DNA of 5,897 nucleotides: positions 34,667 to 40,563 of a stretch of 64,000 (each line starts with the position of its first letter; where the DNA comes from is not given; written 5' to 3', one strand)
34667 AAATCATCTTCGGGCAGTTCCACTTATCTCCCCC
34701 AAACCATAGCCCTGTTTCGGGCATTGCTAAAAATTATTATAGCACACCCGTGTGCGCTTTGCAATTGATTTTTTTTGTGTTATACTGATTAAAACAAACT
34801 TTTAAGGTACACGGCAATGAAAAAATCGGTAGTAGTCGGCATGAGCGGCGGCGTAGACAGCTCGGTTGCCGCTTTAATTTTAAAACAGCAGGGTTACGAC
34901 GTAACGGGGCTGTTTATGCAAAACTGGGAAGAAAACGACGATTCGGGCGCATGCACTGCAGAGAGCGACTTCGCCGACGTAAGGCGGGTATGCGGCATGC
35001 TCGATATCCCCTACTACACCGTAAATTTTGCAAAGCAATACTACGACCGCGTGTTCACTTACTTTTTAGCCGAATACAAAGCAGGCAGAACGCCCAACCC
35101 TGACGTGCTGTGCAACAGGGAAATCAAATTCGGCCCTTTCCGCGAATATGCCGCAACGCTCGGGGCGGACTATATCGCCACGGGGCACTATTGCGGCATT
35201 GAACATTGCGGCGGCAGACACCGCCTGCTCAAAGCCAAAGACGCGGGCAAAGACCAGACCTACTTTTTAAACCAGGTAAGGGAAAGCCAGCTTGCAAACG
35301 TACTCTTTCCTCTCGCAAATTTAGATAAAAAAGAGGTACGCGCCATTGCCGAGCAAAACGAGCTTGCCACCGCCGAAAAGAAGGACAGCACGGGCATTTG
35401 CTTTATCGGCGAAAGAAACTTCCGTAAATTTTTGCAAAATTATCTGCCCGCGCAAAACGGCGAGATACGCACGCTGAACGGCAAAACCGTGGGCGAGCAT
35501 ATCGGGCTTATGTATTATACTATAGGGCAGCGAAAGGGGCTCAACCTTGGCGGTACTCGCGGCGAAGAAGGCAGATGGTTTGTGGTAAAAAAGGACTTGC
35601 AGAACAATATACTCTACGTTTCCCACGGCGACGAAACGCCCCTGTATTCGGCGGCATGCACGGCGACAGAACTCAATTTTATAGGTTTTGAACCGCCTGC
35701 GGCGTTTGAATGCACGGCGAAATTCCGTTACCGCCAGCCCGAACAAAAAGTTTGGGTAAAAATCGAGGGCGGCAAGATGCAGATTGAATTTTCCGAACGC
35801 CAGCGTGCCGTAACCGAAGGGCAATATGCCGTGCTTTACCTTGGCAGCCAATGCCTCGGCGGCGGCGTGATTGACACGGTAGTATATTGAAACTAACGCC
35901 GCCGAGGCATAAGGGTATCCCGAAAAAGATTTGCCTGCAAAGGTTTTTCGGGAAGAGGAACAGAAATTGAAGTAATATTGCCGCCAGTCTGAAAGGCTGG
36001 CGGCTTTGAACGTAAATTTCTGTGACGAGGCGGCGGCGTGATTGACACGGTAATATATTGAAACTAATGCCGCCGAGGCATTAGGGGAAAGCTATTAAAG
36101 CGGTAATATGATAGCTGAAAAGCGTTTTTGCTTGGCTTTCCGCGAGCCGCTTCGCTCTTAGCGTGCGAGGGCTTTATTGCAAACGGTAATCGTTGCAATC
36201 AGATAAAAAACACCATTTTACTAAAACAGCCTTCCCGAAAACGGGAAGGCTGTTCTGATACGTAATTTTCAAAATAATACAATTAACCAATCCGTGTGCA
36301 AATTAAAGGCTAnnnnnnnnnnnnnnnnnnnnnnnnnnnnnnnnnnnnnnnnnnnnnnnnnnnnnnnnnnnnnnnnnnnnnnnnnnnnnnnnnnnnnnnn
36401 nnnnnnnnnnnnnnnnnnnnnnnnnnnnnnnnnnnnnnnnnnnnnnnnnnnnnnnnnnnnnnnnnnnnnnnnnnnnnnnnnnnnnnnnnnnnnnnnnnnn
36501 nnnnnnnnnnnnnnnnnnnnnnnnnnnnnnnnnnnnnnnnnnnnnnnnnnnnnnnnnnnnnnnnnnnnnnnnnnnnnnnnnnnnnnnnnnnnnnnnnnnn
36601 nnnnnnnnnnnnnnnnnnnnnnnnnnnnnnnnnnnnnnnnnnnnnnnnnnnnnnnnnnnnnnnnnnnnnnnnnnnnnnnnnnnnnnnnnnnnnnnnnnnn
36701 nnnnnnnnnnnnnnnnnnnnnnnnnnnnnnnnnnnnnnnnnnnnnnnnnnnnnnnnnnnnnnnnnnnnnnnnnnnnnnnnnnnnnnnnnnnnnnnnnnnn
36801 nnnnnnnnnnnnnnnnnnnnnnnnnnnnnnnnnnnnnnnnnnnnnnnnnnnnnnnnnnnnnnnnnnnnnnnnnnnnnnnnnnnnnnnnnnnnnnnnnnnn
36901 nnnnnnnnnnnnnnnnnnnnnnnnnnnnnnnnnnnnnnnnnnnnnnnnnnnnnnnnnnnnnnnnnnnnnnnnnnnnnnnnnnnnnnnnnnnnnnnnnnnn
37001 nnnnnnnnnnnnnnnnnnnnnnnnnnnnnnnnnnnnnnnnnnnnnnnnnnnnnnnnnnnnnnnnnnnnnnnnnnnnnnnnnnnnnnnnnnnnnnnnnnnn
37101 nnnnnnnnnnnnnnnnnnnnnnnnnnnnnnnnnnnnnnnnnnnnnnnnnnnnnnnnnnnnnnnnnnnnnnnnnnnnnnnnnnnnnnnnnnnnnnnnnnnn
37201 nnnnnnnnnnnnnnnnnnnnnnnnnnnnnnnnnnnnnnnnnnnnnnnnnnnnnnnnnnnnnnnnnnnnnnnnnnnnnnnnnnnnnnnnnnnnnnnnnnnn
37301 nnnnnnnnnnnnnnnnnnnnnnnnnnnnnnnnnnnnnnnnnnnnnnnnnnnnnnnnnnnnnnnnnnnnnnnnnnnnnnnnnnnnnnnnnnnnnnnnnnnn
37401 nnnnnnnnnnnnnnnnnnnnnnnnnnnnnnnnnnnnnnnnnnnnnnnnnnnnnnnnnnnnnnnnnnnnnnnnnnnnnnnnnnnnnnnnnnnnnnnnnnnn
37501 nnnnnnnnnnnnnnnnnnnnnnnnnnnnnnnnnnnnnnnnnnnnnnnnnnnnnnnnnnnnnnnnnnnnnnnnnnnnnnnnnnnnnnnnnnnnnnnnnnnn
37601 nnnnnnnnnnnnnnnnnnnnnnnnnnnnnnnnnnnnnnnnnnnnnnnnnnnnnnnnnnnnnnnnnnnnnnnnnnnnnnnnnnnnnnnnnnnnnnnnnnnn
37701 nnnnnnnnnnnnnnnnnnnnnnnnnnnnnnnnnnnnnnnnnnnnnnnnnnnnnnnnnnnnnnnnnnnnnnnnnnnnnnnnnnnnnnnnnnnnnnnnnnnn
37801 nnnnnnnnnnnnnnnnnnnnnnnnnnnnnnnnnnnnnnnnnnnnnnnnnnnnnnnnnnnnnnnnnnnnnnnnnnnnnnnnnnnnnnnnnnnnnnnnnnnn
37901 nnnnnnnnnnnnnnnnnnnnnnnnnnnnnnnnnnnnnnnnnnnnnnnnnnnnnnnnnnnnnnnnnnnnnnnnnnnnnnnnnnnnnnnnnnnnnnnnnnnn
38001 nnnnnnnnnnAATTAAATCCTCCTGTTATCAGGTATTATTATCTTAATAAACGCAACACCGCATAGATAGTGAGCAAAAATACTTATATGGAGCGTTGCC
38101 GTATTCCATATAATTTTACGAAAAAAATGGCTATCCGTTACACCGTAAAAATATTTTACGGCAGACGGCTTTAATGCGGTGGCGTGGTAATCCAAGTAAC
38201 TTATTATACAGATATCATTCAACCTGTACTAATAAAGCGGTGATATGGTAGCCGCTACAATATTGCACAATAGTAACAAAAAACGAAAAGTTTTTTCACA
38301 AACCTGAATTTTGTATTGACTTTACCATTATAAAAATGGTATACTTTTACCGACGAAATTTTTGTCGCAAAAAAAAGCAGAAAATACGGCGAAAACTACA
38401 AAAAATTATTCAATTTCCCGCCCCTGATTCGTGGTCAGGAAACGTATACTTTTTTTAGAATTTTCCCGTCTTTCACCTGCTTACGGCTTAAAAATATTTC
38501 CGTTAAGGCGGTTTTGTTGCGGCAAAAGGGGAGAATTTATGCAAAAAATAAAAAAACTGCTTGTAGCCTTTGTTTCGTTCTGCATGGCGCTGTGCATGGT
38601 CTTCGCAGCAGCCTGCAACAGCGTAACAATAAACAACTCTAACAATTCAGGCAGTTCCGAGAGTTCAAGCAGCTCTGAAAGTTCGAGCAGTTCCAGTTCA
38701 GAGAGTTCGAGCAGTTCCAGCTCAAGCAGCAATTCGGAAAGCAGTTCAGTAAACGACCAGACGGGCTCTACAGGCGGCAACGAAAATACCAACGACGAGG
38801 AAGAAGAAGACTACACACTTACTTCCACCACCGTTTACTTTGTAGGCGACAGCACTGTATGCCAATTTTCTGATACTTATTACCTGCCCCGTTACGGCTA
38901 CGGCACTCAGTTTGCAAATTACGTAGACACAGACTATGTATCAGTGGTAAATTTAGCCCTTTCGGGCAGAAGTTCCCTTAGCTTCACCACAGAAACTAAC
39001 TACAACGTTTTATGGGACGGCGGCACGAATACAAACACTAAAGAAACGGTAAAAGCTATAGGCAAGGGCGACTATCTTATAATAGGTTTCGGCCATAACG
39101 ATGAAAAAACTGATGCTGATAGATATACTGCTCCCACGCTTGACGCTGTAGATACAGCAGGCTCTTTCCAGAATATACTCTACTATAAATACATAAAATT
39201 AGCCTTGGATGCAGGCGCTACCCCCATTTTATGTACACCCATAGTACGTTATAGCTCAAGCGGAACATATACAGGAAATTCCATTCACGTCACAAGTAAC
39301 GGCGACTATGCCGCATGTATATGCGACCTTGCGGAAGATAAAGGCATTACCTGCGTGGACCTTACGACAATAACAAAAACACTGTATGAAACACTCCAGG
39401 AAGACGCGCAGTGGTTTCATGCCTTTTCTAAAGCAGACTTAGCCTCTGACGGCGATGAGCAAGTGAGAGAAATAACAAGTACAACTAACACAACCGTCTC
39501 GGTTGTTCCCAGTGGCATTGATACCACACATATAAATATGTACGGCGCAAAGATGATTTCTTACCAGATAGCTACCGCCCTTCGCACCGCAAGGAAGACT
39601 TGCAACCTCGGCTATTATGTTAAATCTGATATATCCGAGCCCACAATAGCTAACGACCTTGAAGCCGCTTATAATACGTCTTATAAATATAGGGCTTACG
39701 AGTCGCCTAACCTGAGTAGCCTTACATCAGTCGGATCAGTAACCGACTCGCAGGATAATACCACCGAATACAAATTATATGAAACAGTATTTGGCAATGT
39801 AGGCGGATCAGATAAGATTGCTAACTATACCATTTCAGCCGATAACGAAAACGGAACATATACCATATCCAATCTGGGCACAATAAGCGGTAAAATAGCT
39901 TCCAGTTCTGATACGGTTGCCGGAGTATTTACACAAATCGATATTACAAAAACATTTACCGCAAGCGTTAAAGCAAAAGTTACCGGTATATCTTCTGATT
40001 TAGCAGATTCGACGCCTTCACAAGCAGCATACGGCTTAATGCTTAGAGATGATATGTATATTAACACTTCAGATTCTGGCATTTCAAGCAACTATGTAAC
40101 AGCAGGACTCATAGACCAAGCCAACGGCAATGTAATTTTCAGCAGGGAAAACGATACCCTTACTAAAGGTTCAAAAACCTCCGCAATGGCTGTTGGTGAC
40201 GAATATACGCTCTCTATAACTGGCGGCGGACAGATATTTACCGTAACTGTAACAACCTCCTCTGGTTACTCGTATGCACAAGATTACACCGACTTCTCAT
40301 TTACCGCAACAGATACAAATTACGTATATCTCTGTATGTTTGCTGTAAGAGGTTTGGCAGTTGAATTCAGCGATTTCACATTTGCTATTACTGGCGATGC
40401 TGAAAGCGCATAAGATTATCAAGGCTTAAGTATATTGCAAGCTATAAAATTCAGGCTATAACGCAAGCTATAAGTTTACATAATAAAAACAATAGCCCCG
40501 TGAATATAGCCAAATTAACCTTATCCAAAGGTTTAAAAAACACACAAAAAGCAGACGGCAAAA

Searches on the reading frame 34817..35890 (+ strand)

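Call 63: search_protein_families(library=pfam, proteins=[window:34817-35890:+], max_evalue=0.00001)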
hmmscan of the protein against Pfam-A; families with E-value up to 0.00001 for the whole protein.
window:34817-35890:+ (357 aa): 3 families
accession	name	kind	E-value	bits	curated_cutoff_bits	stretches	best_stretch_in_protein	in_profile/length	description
PF03054.22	tRNA_Me_trans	-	1.3e-80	270.3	20.6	1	4-198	2-201/202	tRNA methyl transferase HUP domain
PF20259.3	tRNA_Me_trans_M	-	3.1e-24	84.8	27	1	204-270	2-66/66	tRNA methyl transferase PRC-barrel domain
PF20258.4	tRNA_Me_trans_C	-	4.9e-21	75.3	20.6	1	280-352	3-77/77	Aminomethyltransferase beta-barrel domain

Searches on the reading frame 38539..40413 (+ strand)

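Call 63: search_protein_families(library=pfam, proteins=[window:38539-40413:+], max_evalue=0.00001)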
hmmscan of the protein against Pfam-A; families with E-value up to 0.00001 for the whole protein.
window:38539-40413:+ (624 aa): 1 family
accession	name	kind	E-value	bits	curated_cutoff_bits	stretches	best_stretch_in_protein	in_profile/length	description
PF13472.12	Lipase_GDSL_2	-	1.6e-09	39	32.9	1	101-294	1-161/178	GDSL-like Lipase/Acylhydrolase family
